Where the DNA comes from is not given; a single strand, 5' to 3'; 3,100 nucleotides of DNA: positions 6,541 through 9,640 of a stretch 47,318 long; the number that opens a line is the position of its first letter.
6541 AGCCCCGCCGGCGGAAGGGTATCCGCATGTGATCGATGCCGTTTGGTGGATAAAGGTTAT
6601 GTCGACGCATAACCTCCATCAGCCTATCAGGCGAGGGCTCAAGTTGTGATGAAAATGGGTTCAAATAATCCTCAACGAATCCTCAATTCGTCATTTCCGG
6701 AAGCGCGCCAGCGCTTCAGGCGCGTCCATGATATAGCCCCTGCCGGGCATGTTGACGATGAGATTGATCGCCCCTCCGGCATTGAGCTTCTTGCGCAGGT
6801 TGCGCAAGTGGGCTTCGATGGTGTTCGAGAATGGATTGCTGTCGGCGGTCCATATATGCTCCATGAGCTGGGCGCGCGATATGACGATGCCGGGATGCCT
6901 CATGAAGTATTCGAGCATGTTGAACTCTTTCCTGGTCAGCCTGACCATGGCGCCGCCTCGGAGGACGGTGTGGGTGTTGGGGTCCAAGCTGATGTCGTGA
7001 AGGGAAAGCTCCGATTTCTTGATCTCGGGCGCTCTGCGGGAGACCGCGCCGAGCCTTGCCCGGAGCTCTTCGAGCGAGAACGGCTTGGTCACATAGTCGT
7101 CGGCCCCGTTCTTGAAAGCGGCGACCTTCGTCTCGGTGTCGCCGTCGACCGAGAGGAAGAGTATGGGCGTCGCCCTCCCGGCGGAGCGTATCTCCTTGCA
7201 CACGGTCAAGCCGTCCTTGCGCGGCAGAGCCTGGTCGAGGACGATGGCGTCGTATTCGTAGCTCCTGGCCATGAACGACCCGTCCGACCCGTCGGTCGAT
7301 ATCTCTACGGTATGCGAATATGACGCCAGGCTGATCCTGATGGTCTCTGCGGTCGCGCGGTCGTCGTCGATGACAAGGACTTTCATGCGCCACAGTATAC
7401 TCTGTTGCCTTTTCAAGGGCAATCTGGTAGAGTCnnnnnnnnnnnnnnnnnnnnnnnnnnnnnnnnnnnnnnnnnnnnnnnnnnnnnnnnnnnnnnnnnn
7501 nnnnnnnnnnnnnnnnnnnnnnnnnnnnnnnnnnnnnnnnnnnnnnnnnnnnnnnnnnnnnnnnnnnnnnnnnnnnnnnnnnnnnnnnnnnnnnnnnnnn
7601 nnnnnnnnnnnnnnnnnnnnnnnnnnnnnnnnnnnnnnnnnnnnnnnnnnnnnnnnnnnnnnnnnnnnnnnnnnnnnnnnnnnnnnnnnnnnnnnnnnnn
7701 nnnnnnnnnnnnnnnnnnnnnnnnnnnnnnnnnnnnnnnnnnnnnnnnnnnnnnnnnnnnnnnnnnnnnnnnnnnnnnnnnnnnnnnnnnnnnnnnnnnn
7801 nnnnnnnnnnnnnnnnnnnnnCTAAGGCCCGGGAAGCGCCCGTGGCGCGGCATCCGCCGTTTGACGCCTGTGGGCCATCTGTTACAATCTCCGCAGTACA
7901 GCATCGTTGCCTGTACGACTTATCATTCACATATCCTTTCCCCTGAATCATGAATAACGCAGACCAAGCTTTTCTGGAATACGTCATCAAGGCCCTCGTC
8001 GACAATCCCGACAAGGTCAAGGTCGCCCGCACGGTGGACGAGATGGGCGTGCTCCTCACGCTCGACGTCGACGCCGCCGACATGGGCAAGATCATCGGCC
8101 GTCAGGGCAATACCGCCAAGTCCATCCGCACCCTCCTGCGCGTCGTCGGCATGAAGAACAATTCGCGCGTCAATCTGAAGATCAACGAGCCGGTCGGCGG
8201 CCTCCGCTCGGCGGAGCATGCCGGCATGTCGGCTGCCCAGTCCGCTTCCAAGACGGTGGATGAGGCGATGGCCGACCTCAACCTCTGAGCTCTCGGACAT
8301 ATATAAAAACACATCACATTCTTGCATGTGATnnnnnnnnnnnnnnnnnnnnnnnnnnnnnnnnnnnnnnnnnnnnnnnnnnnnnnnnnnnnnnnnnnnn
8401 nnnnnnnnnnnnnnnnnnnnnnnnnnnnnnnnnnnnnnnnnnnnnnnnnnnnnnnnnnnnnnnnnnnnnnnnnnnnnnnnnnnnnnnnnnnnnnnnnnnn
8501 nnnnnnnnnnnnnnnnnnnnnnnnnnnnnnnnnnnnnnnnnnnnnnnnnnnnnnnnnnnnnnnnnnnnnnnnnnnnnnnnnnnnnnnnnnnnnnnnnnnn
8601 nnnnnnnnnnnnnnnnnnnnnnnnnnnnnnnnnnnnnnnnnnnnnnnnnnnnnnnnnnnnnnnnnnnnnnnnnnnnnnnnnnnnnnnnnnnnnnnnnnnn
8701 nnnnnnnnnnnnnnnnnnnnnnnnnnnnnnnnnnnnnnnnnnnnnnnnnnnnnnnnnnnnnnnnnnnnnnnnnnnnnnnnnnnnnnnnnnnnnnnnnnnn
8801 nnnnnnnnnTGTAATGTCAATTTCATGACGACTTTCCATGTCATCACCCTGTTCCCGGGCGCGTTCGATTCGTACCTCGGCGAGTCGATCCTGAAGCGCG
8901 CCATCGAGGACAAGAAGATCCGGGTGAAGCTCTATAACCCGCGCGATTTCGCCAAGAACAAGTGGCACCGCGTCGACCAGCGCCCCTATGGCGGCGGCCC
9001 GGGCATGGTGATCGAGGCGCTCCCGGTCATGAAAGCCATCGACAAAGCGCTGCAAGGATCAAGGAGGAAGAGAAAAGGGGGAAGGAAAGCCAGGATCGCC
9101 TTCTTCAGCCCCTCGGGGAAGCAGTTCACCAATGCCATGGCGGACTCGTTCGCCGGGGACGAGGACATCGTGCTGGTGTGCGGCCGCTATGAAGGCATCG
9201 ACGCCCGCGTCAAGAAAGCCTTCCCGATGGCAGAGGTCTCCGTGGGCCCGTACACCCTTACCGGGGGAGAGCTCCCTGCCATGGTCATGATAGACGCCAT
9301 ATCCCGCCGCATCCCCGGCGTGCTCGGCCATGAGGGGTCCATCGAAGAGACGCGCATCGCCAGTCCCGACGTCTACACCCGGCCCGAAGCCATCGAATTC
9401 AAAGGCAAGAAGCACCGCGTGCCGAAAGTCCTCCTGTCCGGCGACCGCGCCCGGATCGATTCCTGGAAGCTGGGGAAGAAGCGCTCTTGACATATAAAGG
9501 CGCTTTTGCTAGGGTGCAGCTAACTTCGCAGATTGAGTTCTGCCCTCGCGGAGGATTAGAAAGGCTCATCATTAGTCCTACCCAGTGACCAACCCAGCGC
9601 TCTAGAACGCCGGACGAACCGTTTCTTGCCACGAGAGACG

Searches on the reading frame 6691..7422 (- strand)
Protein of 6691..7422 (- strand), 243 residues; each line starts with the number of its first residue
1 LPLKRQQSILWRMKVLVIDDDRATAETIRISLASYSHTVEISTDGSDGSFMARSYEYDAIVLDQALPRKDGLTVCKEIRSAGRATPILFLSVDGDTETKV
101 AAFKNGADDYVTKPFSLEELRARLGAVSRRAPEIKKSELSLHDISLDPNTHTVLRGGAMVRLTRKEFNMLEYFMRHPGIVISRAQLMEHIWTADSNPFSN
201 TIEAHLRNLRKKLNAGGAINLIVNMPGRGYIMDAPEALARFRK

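Call 39: search_protein_families(library=pfam, proteins=[window:6691-7422:-], max_evalue=0.0001)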
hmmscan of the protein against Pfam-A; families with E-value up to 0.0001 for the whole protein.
window:6691-7422:- (243 aa): 2 families
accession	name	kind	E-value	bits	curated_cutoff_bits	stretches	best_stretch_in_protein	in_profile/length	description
PF00072.30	Response_reg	-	5.1e-24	85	30.2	1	15-124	1-110/111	Response regulator receiver domain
PF00486.34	Trans_reg_C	-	3e-22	78.9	26.2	1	159-231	3-76/77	Transcriptional regulatory protein, C terminal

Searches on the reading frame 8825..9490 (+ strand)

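Call 39: search_protein_families(library=pfam, proteins=[window:8825-9490:+], max_evalue=0.0001)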
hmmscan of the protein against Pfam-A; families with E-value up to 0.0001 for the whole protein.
window:8825-9490:+ (221 aa): 1 family
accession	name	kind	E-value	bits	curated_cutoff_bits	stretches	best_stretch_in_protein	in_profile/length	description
PF01746.26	tRNA_m1G_MT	-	8.7e-38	130.4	27.3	1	24-218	2-185/195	tRNA (Guanine-1)-methyltransferase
